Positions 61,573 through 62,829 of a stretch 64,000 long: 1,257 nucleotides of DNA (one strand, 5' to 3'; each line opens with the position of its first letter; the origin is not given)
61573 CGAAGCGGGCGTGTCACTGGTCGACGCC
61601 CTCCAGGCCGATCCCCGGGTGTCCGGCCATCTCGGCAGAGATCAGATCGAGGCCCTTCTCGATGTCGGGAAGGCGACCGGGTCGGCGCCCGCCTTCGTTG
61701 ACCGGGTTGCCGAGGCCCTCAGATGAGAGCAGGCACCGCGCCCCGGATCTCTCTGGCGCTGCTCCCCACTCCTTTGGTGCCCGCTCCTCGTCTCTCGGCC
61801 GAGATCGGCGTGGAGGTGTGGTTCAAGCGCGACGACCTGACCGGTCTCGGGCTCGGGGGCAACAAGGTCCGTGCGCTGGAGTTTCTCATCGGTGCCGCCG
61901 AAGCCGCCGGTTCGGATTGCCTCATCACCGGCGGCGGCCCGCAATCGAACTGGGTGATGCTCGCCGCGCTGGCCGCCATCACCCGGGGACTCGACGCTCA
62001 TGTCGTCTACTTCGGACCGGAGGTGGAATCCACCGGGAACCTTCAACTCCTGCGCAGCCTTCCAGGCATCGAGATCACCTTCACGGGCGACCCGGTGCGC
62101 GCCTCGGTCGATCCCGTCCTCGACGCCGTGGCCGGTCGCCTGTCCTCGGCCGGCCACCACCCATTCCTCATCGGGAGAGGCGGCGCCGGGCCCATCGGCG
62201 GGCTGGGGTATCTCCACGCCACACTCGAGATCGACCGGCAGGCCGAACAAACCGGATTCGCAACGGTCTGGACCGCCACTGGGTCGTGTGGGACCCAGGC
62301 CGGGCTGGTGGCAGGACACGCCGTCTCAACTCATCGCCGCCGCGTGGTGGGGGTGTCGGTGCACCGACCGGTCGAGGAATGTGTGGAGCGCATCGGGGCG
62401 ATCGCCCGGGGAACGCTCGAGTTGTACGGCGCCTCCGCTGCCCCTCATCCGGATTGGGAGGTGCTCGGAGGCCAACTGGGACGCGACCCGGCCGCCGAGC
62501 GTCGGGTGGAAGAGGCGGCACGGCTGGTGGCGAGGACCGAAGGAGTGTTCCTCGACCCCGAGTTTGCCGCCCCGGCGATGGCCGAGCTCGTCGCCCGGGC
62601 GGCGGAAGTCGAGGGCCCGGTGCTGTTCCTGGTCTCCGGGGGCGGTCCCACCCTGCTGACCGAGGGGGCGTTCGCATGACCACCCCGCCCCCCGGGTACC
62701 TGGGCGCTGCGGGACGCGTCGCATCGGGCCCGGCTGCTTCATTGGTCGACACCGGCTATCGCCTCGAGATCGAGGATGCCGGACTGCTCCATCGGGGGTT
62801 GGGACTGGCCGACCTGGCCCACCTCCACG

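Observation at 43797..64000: Two-operon coenzyme M island: epoxide-carboxylase-type enzymes plus bacterial-type CoM biosynthesis, with no alkene monooxygenase in view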

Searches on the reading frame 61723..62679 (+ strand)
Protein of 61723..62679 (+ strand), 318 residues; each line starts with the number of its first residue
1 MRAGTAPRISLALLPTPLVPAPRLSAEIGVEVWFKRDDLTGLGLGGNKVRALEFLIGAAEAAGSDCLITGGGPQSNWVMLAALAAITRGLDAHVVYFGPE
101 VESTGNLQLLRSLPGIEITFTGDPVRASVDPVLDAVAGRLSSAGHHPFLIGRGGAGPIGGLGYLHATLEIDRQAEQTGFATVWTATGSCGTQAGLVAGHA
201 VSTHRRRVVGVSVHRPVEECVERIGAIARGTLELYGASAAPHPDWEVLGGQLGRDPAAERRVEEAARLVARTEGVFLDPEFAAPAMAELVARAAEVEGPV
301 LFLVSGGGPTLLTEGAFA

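Call 4: search_protein_families(library=pfam, proteins=[window:61723-62679:+])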
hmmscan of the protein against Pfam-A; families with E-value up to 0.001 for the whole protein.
window:61723-62679:+ (318 aa): 2 families
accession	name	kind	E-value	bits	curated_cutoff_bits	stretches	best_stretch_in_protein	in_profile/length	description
PF00291.31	PALP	-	7.7e-32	111.2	35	1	9-306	1-295/295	Pyridoxal-phosphate dependent enzyme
PF00296.26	Bac_luciferase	-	9e-05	22.4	27.9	0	160-214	18-75/314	Luciferase-like monooxygenase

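Call 10: find_encoding_contigs(protein=window:61723-62679:+, flank=10000, max_places=6)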
Protein window:61723-62679:+ (318 aa): 3 contigs read that carry it; 3 places shown.
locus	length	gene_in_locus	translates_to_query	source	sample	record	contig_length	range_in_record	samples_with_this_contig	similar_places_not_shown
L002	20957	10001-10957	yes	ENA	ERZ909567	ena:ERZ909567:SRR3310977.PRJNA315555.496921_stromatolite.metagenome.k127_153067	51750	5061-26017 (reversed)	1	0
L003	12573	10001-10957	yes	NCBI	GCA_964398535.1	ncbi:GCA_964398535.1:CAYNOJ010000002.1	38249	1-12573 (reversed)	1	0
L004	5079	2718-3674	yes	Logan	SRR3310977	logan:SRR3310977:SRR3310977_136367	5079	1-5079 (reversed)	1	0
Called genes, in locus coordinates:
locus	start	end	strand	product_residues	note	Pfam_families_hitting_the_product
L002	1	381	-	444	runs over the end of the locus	PF00890:FAD_binding_2 (faint), PF01262:AlaDh_PNT_C (faint), PF01266:DAO (faint), PF03486:HI0933_like (faint), PF07992:Pyr_redox_2, PF13738:Pyr_redox_3, PF00070:Pyr_redox, PF02852:Pyr_redox_dim, +3 more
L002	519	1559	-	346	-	PF01717:Meth_synt_2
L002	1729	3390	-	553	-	PF17853:GGDEF_2, PF13556:HTH_30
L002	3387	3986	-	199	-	PF14417:MEDS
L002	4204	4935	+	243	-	PF00106:adh_short, PF13561:adh_short_C2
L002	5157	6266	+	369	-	PF01717:Meth_synt_2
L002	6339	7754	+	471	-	PF00171:Aldedh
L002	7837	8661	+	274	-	PF24830:DUF7714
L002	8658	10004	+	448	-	PF00206:Lyase_1, PF10397:ADSL_C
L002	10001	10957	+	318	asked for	PF00291:PALP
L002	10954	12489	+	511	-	PF00206:Lyase_1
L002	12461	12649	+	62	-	-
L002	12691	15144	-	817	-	PF01266:DAO, PF07992:Pyr_redox_2 (faint), PF16350:FAO_M, PF01571:GCV_T, PF08669:GCV_T_C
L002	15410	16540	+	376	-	PF18854:baeRF_family10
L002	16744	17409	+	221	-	PF00156:Pribosyltran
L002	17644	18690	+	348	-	-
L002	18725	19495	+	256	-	PF01061:ABC2_membrane, PF12698:ABC2_membrane_3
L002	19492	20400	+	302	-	PF03308:MeaB (faint), PF00005:ABC_tran, PF13304:AAA_21, PF26919:ABC-like_C (weak)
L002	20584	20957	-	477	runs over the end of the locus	PF13506:Glyco_transf_21 (faint), PF00535:Glycos_transf_2, PF13641:Glyco_tranf_2_3, PF03142:Chitin_synth_2 (faint), PF13632:Glyco_trans_2_3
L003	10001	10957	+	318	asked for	PF00291:PALP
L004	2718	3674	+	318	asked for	PF00291:PALP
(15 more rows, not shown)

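Call 66: search_protein_families(library=ncbifam, proteins=[window:61723-62679:+, L002:10954-12489:+], max_evalue=1e-20)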
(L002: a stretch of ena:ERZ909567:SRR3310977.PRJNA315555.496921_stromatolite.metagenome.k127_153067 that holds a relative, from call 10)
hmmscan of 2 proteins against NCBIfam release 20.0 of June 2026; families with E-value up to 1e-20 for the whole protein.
window:61723-62679:+ (318 aa): 8 families
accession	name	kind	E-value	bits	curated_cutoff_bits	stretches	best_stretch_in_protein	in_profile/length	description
NF052537.1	CoM_syn_XcbE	exception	3.8e-69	233.4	450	1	5-312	5-321/322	coenzyme M biosynthesis enzyme XcbE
NF052482.1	sulfolyase_CuyA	equivalog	2.2e-56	191.1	450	1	5-312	5-325/332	D-cysteate sulfo-lyase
TIGR01275.1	ACC_deam_rel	subfamily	4.8e-54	183.8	289.4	1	9-312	1-315/321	pyridoxal phosphate-dependent enzymes, D-cysteine desulfhydrase family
NF010646.0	PRK14045.1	equivalog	1e-52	179.5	550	1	6-310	12-317/329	1-aminocyclopropane-1-carboxylate deaminase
NF003030.0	PRK03910.1-3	equivalog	1.2e-52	179.2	429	1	7-312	14-329/338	D-cysteine desulfhydrase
NF003032.0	PRK03910.1-5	equivalog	2.5e-42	145.2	469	1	6-312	10-324/330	D-cysteine desulfhydrase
NF003029.0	PRK03910.1-1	equivalog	2.7e-42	145.3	610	1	7-312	10-322/328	D-cysteine desulfhydrase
TIGR01274.1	ACC_deam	equivalog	3.6e-33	115.1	392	1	6-311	5-327/337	1-aminocyclopropane-1-carboxylate deaminase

L002:10954-12489:+ (511 aa): 5 families
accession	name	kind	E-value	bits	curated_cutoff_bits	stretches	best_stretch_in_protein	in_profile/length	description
NF052535.1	CoM_syn_XcbC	exception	1.5e-115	386.8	575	1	12-496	9-492/495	2-phosphosulfolactate phosphatase XcbC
TIGR00838.1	argH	equivalog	5e-65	220.3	279.5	1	45-466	34-451/455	argininosuccinate lyase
NF008964.0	PRK12308.1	equivalog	1.4e-47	162.4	657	1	90-478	83-465/624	argininosuccinate lyase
NF002563.0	PRK02186.1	subfamily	4.7e-41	140.9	625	1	46-411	445-813/890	argininosuccinate lyase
NF005218.0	PRK06705.1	equivalog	1.3e-27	96.7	883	1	76-394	75-396/502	argininosuccinate lyase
